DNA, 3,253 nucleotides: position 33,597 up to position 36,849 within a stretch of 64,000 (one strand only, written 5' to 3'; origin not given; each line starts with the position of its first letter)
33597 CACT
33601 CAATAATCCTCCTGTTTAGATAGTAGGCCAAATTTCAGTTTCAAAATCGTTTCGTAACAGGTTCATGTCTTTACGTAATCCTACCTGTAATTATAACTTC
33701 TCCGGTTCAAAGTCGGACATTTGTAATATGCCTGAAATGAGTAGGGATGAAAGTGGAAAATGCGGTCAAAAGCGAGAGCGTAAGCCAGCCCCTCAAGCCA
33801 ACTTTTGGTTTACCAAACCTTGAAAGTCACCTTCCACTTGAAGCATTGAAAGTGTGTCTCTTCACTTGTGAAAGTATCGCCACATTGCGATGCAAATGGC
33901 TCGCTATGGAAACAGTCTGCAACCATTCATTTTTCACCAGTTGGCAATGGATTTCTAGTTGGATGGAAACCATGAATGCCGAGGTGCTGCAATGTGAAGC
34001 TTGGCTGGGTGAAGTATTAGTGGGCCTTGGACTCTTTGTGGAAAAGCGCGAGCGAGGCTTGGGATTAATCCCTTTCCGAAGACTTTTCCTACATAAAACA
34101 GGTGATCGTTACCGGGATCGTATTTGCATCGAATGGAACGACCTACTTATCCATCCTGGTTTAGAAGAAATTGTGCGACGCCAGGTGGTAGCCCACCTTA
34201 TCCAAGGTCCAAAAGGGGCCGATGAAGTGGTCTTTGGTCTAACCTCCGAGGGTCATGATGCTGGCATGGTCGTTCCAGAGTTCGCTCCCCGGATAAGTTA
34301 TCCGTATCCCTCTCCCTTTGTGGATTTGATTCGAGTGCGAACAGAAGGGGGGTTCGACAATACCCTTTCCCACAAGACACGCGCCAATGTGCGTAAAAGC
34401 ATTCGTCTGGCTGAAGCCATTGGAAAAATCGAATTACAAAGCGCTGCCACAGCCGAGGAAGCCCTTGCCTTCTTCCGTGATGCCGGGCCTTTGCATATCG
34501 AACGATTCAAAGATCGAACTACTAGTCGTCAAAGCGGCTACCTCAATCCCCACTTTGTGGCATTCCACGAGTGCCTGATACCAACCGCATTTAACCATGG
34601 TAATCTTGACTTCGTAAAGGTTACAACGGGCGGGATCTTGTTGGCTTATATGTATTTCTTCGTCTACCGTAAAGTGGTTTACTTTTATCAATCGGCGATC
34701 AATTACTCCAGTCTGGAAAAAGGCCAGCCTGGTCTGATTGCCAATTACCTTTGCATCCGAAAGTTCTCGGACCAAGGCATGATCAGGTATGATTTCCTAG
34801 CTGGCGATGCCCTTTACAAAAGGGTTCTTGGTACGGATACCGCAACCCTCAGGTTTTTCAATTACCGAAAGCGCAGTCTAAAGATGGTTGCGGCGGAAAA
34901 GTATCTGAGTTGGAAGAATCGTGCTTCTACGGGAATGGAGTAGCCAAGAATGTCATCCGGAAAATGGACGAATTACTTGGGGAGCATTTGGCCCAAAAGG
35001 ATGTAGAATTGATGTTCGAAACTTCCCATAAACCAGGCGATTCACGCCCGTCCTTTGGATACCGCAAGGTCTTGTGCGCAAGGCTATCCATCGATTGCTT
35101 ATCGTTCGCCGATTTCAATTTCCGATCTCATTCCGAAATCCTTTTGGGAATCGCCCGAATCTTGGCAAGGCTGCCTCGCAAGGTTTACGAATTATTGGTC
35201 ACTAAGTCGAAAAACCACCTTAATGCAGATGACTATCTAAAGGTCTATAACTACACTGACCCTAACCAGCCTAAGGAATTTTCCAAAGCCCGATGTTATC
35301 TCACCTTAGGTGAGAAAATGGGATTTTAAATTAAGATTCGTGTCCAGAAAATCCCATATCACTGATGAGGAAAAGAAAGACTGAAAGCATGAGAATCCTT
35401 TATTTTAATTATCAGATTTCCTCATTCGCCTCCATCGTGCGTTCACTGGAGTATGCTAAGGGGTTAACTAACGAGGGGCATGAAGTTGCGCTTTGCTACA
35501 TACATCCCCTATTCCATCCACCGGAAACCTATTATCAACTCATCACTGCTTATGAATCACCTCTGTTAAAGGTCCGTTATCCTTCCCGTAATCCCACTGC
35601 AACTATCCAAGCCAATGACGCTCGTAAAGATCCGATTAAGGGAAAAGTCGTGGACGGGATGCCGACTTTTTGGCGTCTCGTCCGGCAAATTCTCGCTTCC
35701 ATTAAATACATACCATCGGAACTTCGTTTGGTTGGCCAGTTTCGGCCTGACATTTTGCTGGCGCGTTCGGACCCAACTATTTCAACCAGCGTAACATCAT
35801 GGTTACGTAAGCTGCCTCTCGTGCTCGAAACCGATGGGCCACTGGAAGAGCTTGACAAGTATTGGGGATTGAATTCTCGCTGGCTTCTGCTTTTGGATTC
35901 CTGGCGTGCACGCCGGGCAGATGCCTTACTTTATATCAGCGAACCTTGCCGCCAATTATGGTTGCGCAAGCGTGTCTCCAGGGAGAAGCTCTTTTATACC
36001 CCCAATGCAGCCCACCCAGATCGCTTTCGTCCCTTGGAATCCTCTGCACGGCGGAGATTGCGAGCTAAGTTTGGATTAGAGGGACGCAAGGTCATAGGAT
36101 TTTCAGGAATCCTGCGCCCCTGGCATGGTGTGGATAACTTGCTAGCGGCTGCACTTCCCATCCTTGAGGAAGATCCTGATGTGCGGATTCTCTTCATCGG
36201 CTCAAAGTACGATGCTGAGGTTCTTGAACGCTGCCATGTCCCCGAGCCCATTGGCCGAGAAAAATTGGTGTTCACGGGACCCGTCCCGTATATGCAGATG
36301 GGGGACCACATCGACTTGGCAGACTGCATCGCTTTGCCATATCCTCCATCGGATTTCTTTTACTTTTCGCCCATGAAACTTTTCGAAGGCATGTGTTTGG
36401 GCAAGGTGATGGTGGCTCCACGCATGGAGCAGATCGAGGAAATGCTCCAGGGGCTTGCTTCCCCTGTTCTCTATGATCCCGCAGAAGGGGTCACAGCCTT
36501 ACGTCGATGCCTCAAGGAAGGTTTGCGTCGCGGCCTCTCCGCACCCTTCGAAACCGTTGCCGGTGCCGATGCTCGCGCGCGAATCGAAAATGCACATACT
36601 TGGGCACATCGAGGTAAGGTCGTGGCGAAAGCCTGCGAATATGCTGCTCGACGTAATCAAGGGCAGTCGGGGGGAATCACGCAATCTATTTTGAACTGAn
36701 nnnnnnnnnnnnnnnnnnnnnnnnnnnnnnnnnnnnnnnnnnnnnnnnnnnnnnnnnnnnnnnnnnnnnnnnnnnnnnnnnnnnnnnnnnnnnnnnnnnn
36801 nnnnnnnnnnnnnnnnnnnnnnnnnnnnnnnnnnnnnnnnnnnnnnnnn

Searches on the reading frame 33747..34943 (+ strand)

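Call 62: search_protein_families(library=pfam, proteins=[window:33747-34943:+], max_evalue=0.0001)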
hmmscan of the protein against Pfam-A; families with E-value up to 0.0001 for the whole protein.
window:33747-34943:+ (398 aa): 1 family
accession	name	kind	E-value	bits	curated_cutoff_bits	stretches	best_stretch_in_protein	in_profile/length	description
PF13480.13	Acetyltransf_6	-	1.8e-22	80.5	22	1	210-359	2-143/143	Acetyltransferase (GNAT) domain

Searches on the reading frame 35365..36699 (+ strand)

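Call 62: search_protein_families(library=pfam, proteins=[window:35365-36699:+], max_evalue=0.0001)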
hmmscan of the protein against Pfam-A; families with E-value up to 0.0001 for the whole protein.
window:35365-36699:+ (444 aa): 5 families
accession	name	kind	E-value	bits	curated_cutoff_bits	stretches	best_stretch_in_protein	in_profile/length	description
PF13692.12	Glyco_trans_1_4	-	2.1e-11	44.7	27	1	241-383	1-140/142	Glycosyl transferases group 1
PF13579.12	Glyco_trans_4_4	-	9.1e-10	39.5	29.7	1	26-214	6-157/158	Glycosyl transferase 4-like domain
PF13439.12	Glyco_transf_4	-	2.7e-09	37.7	28.5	1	29-220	10-170/170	Glycosyltransferase Family 4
PF13524.12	Glyco_trans_1_2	-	2.7e-07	31.1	25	1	268-417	10-139/144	Glycosyl transferase-like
PF00534.26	Glycos_transf_1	-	7.8e-07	29.2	26.4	1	230-365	3-135/172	Glycosyl transferases group 1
